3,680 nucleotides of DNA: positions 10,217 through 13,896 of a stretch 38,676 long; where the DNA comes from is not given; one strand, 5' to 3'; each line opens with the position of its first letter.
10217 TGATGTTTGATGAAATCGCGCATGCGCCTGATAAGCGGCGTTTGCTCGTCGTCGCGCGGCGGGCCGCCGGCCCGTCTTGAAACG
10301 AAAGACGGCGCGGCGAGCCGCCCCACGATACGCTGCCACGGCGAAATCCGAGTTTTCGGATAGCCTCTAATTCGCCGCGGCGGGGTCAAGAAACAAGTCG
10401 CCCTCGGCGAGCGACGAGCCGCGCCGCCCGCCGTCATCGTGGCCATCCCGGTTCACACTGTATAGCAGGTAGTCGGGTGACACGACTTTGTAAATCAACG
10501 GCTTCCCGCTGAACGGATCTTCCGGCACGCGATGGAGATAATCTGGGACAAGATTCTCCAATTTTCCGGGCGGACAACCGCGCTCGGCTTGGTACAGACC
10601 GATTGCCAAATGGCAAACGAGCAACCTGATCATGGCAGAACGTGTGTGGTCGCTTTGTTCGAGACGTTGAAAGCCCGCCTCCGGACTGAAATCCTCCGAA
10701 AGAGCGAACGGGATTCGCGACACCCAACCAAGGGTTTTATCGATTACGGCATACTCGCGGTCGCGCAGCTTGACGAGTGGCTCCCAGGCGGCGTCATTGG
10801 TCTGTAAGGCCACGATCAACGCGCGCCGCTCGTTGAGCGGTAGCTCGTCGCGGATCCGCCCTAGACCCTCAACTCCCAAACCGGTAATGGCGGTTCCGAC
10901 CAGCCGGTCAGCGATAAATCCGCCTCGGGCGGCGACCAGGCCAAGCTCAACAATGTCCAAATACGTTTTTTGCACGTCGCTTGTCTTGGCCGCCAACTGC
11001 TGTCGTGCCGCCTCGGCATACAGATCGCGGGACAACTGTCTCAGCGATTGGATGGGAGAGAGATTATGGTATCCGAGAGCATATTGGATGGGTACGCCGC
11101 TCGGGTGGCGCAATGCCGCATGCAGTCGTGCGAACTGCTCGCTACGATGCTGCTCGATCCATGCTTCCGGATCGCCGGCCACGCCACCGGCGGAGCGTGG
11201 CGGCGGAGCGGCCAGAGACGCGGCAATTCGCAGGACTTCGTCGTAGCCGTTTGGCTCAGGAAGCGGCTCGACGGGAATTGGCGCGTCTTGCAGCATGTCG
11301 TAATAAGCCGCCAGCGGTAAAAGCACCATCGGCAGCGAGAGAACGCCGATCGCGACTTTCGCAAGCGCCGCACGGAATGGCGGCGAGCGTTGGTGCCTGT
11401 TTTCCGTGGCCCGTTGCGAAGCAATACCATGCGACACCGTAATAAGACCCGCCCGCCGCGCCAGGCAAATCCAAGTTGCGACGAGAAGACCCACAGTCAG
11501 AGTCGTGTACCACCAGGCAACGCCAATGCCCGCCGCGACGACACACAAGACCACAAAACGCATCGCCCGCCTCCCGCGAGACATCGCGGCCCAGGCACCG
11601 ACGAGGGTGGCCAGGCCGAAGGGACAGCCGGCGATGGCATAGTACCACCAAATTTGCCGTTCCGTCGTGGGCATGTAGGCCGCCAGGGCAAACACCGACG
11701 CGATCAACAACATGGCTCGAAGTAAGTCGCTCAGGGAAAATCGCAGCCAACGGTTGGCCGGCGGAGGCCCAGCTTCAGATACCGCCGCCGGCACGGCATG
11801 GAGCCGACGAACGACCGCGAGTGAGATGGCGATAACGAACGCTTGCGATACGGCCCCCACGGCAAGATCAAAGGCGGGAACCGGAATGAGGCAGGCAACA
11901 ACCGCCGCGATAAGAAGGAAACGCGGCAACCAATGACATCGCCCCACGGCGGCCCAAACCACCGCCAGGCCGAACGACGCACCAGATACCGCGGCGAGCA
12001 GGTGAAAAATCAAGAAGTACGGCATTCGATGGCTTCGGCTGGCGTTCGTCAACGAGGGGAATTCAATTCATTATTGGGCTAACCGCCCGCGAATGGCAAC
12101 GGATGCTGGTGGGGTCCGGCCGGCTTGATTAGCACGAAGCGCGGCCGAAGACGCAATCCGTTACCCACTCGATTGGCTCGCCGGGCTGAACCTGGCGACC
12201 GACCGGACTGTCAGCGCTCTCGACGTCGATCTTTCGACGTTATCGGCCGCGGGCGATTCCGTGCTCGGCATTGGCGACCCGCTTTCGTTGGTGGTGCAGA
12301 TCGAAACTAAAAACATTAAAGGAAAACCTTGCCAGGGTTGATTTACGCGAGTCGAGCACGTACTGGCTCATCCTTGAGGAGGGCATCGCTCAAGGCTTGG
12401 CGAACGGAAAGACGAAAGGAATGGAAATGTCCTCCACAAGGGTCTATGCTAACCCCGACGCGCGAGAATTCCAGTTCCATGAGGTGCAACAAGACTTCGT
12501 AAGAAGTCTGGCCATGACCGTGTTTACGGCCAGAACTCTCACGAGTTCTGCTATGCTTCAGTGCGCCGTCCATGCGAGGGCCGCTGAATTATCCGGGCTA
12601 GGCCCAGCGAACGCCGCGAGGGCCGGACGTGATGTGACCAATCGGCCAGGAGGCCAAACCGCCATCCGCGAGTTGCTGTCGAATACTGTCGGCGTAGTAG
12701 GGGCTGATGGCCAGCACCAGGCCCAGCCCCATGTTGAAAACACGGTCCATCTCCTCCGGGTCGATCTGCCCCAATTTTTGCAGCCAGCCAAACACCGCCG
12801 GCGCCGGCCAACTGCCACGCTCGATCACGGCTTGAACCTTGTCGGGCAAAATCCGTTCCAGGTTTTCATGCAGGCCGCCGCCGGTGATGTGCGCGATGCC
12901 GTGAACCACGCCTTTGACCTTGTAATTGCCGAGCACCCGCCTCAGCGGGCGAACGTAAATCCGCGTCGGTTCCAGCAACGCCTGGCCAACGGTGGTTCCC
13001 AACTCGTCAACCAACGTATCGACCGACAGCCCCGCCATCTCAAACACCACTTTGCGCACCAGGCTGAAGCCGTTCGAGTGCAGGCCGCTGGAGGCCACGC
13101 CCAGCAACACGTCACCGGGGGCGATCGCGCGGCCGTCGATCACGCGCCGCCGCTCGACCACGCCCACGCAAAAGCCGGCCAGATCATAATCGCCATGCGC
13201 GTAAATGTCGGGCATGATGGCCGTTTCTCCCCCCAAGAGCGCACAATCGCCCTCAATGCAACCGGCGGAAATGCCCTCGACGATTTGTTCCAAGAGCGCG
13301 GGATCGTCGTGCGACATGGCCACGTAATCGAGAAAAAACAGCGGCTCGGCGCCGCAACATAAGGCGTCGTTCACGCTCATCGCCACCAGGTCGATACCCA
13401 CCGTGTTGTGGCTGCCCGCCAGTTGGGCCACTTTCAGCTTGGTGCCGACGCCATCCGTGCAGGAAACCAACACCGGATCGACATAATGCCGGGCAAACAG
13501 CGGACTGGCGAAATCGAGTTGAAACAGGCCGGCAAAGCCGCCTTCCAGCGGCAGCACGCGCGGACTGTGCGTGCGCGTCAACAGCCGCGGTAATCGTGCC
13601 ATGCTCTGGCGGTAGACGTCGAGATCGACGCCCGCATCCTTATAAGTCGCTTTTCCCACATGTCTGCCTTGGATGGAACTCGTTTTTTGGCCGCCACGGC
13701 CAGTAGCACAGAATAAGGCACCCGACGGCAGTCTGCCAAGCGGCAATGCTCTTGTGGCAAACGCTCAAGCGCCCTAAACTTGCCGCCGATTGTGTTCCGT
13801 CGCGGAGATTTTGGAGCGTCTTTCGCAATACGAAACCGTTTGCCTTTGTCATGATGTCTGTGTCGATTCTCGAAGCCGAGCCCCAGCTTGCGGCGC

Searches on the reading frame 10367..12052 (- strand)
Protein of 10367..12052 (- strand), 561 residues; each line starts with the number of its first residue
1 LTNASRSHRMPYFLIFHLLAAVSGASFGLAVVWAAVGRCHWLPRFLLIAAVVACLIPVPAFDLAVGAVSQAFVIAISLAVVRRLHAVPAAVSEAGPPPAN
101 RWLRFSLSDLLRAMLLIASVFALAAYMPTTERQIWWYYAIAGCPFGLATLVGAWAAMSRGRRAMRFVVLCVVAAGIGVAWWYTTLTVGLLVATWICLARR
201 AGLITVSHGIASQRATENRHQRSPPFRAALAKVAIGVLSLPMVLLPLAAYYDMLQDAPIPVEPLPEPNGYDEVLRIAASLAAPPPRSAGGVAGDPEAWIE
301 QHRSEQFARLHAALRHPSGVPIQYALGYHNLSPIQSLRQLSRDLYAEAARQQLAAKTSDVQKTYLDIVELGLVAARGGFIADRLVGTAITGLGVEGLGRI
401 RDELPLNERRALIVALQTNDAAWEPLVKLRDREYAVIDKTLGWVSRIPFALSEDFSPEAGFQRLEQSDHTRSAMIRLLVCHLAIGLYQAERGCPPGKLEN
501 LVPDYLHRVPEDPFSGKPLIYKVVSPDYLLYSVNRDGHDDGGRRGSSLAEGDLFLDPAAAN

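Call 8: search_protein_families(library=pfam, proteins=[window:10367-12052:-], max_evalue=0.001)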
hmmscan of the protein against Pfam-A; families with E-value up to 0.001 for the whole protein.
window:10367-12052:- (561 aa): 0 families

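Call 32: search_protein_families(library=pfam, proteins=[window:10367-12052:-], max_evalue=1)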
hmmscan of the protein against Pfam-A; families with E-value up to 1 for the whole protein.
window:10367-12052:- (561 aa): 1 family
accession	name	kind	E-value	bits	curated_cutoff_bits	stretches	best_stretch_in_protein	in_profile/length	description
PF07695.17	7TMR-DISM_7TM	-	0.016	15.6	29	1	107-184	96-172/205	7TM diverse intracellular signalling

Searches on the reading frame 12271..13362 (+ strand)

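Call 8: search_protein_families(library=pfam, proteins=[window:12271-13362:+], max_evalue=0.001)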
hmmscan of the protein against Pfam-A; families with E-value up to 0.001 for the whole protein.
window:12271-13362:+ (363 aa): 0 families

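Call 32: search_protein_families(library=pfam, proteins=[window:12271-13362:+], max_evalue=1)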
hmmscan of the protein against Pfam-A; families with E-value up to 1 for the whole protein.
window:12271-13362:+ (363 aa): 1 family
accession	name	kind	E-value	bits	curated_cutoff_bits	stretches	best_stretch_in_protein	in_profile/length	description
PF08504.16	RunxI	-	0.11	13.4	27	0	117-159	40-82/93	Runx inhibition domain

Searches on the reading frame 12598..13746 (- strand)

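Call 32: search_protein_families(library=pfam, proteins=[window:12598-13746:-], max_evalue=1)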
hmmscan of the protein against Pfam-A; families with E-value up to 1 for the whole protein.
window:12598-13746:- (382 aa): 2 families
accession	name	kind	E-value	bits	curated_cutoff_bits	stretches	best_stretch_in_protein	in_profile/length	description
PF02769.27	AIRS_C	-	2e-26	93.5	23.1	1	210-378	2-151/156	AIR synthase related protein, C-terminal domain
PF00586.29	AIRS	-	2.1e-22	80.1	24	1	92-197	14-112/112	AIR synthase related protein, N-terminal domain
